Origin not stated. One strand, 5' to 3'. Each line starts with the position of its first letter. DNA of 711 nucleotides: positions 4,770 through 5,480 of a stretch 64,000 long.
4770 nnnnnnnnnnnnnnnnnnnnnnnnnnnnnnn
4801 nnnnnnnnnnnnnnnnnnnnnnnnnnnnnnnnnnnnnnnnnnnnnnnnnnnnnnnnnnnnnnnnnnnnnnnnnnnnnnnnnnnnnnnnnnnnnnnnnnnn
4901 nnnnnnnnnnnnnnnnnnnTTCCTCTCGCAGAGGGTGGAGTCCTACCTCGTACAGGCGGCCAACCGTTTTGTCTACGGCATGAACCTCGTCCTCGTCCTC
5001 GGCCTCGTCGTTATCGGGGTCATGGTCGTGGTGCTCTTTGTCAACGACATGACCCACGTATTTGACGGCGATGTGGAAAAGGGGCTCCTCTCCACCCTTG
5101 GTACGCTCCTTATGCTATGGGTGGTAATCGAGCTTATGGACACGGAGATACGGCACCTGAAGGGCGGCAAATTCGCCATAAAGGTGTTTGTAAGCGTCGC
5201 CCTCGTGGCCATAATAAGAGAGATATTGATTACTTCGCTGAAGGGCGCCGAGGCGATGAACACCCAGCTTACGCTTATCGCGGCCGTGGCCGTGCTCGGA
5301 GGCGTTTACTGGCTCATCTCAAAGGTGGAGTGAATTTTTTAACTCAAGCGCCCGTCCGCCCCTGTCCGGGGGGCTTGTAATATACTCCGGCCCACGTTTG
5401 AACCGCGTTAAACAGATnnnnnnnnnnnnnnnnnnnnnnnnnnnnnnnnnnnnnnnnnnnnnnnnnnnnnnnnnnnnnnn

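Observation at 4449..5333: Protoglobin (globin-coupled sensor) domain fused to a PsiE-like membrane domain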

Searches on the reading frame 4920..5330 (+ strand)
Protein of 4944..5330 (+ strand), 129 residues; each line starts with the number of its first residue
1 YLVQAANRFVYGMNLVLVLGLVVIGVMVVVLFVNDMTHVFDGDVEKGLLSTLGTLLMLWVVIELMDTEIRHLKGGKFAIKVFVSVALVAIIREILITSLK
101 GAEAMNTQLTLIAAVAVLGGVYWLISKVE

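Call 13: find_homologous_proteins(query=window:4944-5330:+, max_evalue=0.001)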
Query window:4944-5330:+ (129 aa): 24 proteins with E <= 0.001 among 219 candidates.
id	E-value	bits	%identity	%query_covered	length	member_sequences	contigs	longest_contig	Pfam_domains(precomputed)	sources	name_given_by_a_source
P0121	1.5e-49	185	73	100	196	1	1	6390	PF06146.18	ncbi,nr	ncbi:MAG: phosphate-starvation-inducible PsiE family protein, partial [Deltaproteobacteria bacterium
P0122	4.0e-49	184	71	100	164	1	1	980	PF06146.18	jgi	jgi:uncharacterized membrane protein (DUF373 family)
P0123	2.7e-48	181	73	99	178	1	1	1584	PF06146.18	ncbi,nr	ncbi:MAG: phosphate-starvation-inducible PsiE family protein, partial [Proteobacteria bacterium]|nr:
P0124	1.7e-47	179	72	99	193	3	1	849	PF06146.18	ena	-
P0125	5.2e-47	177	74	100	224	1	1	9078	PF06146.18,PF11563.15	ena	-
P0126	2.6e-46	175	68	100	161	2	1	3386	PF06146.18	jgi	jgi:uncharacterized membrane protein (DUF373 family)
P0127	2.7e-46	175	68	100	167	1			PF06146.18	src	-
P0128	4.8e-46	174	68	100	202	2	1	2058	PF06146.18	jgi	jgi:uncharacterized membrane protein (DUF373 family)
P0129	2.9e-45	171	70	99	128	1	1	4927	PF06146.18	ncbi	-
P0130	1.3e-41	160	73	87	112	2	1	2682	PF06146.18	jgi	jgi:uncharacterized membrane protein (DUF373 family)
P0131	2.4e-41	159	67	99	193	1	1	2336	PF06146.18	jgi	jgi:uncharacterized membrane protein (DUF373 family)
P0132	3.6e-41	158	74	86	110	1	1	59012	PF06146.18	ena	-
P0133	2.3e-37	146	73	80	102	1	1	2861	PF06146.18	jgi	jgi:uncharacterized membrane protein (DUF373 family)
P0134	2.2e-36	143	74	77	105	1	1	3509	PF06146.18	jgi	jgi:uncharacterized membrane protein (DUF373 family)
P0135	7.1e-36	141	69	81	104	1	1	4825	PF06146.18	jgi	jgi:uncharacterized membrane protein (DUF373 family)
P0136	9.7e-34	134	68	80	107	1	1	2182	PF06146.18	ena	-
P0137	8.7e-31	125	76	66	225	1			PF06146.18,PF11563.15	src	-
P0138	3.0e-29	120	73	66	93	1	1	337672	PF06146.18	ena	-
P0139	5.8e-29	119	52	99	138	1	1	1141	PF06146.18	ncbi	-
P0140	8.0e-29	118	54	99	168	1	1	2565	PF06146.18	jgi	jgi:uncharacterized membrane protein (DUF373 family)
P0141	7.5e-28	115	49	99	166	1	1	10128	PF06146.18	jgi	-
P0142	1.1e-24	105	74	60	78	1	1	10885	PF06146.18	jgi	jgi:uncharacterized membrane protein (DUF373 family)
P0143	1.3e-24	105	78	57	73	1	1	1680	PF06146.18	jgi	-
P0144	1.5e-22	98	74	57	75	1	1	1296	PF06146.18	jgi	-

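Call 27: search_protein_representatives(protein=window:4944-5330:+)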
Query: 129 residues. Proteins with E-value up to 0.001 (for the whole library): 134; up to 1e-10: 74; up to 1e-30: 2. The best 134 are listed.
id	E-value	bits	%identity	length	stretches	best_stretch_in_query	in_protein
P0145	8.4e-44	165.0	68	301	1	2-128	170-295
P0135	2.3e-36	141.0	70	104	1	26-129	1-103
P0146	8.8e-30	119.8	56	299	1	5-129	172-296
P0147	2.5e-28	115.1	55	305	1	2-128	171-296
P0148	1.5e-27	112.6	54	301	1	2-129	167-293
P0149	3.1e-27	111.6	48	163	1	2-129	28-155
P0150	3.3e-26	108.3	50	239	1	1-129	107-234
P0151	1.3e-25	106.3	50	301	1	2-128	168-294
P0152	3.9e-25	104.8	46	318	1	2-129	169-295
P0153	4.3e-25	104.6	46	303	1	2-129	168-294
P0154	6.2e-24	100.9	48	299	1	3-129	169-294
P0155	9.5e-24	100.3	54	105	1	30-129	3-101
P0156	1.2e-23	100.0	44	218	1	1-129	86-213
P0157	1.4e-23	99.8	43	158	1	1-129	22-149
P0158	1.4e-23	99.8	43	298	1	1-129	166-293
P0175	3.7e-18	82.3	39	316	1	6-126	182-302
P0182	7.9e-17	78.0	39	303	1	2-128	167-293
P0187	2.5e-15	73.2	37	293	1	7-127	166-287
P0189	3.4e-15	72.7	37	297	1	3-128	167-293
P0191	6.6e-15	71.8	38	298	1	15-129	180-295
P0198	7.2e-14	68.5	40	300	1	9-129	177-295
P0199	1.1e-13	67.8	37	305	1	3-128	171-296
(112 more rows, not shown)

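Call 43: predict_structure(alignment_id=A3)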
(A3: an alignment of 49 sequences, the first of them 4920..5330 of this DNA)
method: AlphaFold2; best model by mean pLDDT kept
length: 137 residues; sequences in the alignment: 49
mean_pLDDT: 88.6   pTM: 0.69
mean pLDDT of the five models: 88.6, 86.0, 85.3, 81.8, 80.8
residues with pLDDT >= 90: 68; 70-90: 67; 50-70: 2; < 50: 0
segments of 3 or more residues with pLDDT < 50: none
pLDDT, mean of each block of 10 residues (from residue 1): 86 93 93 96 92 88 91 89 83 85 81 84 91 87
secondary structure, 60 per line:
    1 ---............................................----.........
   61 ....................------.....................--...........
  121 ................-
elements in order: H4-47 H52-80 H87-107 H110-136

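Call 45: fold_search(model_id=the predicted structure, library=pdb)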
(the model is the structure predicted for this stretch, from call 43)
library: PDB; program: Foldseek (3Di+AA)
matches with E <= 10: 136; with E <= 0.001: 0
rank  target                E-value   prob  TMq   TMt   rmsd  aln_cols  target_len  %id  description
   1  1sj7_B                2.1e-01  0.82  0.33  0.28  10.0       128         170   14  Crystal Structure of Talin Rod 482-655 (released 2004-08-24)
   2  8qb8_A                8.4e-01  0.33  0.33  0.19  24.9       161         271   11  Lsp1 in native eisosome lattice bound to plasma membrane microdomain (released 2024-07-24)
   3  8ctj                  1.3e+00  0.85  0.53  0.21   4.3       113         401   10  Cryo-EM structure of TMEM87A (released 2022-07-20)
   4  8kb4                  1.5e+00  0.63  0.43  0.17   4.5        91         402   10  Cryo-EM structure of human TMEM87A A308M (released 2024-07-10)
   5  8htt_B                1.9e+00  0.44  0.46  0.19   5.5       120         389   11  Cryo-EM structure of human TMEM87A, gluconate-bound (released 2023-12-27)
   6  4hkr_A                2.0e+00  0.12  0.27  0.23  18.5       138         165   13  Calcium release-activated calcium (CRAC) channel ORAI (released 2012-11-28)
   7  7ezm_D                2.2e+00  0.38  0.46  0.23   8.7       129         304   14  Cryo-EM structure of an activated Cholecystokinin A receptor (CCKAR)-Gq complex (released 2021-08-25)
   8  9epp_R                2.2e+00  0.35  0.46  0.24   6.1       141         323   14  Cryo-EM Structure of Jumping Spider Rhodopsin-1 bound to a Giq heterotrimer (released 2024-10-23)
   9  1i49_A                2.3e+00  0.47  0.50  0.36  28.5       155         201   10  CRYSTAL STRUCTURE ANALYSIS OF ARFAPTIN (released 2001-05-16)
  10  9jih_B                2.3e+00  0.18  0.33  0.18  26.5       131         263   12  Crystal structure of BAR domain of ACAP4 (released 2026-01-14)
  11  9ge3_R                2.5e+00  0.25  0.41  0.23   8.0       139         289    9  Structure of GPR55 in complex with G13 and endogenous lipid agonist lysophosphatidylinositol (released 2025-03-05)
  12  8i6v_B                2.5e+00  0.15  0.31  0.40  16.8       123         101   14  Cryo-EM structure of the polyphosphate polymerase VTC complex(Vtc4/Vtc3/Vtc1) (released 2023-03-01)
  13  2bl2_A                2.5e+00  0.11  0.25  0.22  12.6       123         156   10  The membrane rotor of the V-type ATPase from Enterococcus hirae (released 2005-04-05)
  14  3plt_A                2.6e+00  0.15  0.32  0.23  23.9       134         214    9  Crystal structure of Lsp1 from Saccharomyces cerevisiae (released 2011-06-22)
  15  7zjd_A                2.8e+00  0.07  0.23  0.08  18.8       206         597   11  Transient receptor potential cation channel subfamily V member 2,Enhanced green fluorescent protein (released 2023-01-18)
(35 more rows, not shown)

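Call 56: search_protein_families(library=pfam, proteins=[P0175, P0182, P0187, P0189, P0191, P0198, P0199], max_evalue=0.01)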
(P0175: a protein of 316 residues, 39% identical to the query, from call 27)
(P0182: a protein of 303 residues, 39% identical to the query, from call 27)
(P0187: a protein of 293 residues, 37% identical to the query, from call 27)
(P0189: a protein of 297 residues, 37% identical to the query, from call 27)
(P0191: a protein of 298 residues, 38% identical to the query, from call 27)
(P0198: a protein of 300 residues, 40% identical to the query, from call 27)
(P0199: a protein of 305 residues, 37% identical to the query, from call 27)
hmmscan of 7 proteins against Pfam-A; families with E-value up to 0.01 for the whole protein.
P0175 (316 aa): 2 families
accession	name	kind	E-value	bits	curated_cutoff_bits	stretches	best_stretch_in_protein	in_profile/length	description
PF11563.14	Protoglobin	-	4.7e-16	59.6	25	1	6-164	2-156/158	Protoglobin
PF06146.17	PsiE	-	1.7e-15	57.7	23.9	1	195-303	11-119/122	Phosphate-starvation-inducible E family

P0182 (303 aa): 2 families
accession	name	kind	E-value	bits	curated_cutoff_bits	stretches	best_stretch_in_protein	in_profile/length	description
PF06146.17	PsiE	-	2.2e-19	70.3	23.9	1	180-290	4-117/122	Phosphate-starvation-inducible E family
PF11563.14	Protoglobin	-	4.1e-07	30.5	25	1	7-151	8-154/158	Protoglobin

P0187 (293 aa): 3 families
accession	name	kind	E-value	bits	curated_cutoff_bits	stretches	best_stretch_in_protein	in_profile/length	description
PF06146.17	PsiE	-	3.8e-20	72.7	23.9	1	174-287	8-119/122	Phosphate-starvation-inducible E family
PF11563.14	Protoglobin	-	1.3e-12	48.5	25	1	54-147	62-156/158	Protoglobin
PF08678.16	Rsbr_N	-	0.0038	17.8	27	1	26-143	4-125/130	Rsbr N terminal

P0189 (297 aa): 2 families
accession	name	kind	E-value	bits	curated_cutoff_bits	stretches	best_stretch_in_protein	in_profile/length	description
PF06146.17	PsiE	-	3.5e-20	72.8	23.9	1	177-293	2-120/122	Phosphate-starvation-inducible E family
PF11563.14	Protoglobin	-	4.4e-11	43.5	25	1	6-150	7-154/158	Protoglobin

P0191 (298 aa): 1 family
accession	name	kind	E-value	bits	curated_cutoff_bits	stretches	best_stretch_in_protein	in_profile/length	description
PF06146.17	PsiE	-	2.4e-20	73.4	23.9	1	178-295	2-121/122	Phosphate-starvation-inducible E family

P0198 (300 aa): 2 families
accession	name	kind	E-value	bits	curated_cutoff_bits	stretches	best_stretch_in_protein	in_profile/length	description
PF06146.17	PsiE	-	2.4e-23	83.1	23.9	1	178-295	2-121/122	Phosphate-starvation-inducible E family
PF11712.13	Vma12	-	0.0075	16.7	25.5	1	137-224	32-120/137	Endoplasmic reticulum-based factor for assembly of V-ATPase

P0199 (305 aa): 2 families
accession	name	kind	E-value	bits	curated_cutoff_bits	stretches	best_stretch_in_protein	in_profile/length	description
PF06146.17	PsiE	-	1.2e-18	67.9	23.9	1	183-297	4-121/122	Phosphate-starvation-inducible E family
PF11563.14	Protoglobin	-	5.2e-07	30.2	25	1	6-156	4-156/158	Protoglobin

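Call 60: find_encoding_contigs(protein=P0141, flank=3000, max_places=2)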
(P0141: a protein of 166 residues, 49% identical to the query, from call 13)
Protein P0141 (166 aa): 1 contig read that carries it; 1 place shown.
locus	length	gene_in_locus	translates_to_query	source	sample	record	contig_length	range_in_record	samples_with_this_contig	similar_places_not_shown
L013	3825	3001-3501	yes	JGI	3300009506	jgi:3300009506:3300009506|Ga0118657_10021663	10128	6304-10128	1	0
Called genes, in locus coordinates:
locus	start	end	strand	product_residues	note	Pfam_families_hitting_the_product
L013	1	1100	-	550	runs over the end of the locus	PF01293:PEPCK_ATP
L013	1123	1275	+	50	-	-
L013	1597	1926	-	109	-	-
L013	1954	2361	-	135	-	-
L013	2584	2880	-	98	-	PF09957:VapB_antitoxin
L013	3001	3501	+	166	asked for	PF06146:PsiE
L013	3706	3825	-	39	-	?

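Call 61: find_encoding_contigs(protein=P0140, flank=3000, max_places=2)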
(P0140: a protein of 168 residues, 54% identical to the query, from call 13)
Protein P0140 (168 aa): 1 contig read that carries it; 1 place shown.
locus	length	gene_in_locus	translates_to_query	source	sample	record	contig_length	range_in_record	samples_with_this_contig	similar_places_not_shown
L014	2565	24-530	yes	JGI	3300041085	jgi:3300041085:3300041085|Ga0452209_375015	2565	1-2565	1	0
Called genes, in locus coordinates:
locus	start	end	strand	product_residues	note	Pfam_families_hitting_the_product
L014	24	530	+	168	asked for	PF06146:PsiE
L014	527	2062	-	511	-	PF13231:PMT_2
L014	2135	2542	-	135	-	PF01813:ATP-synt_D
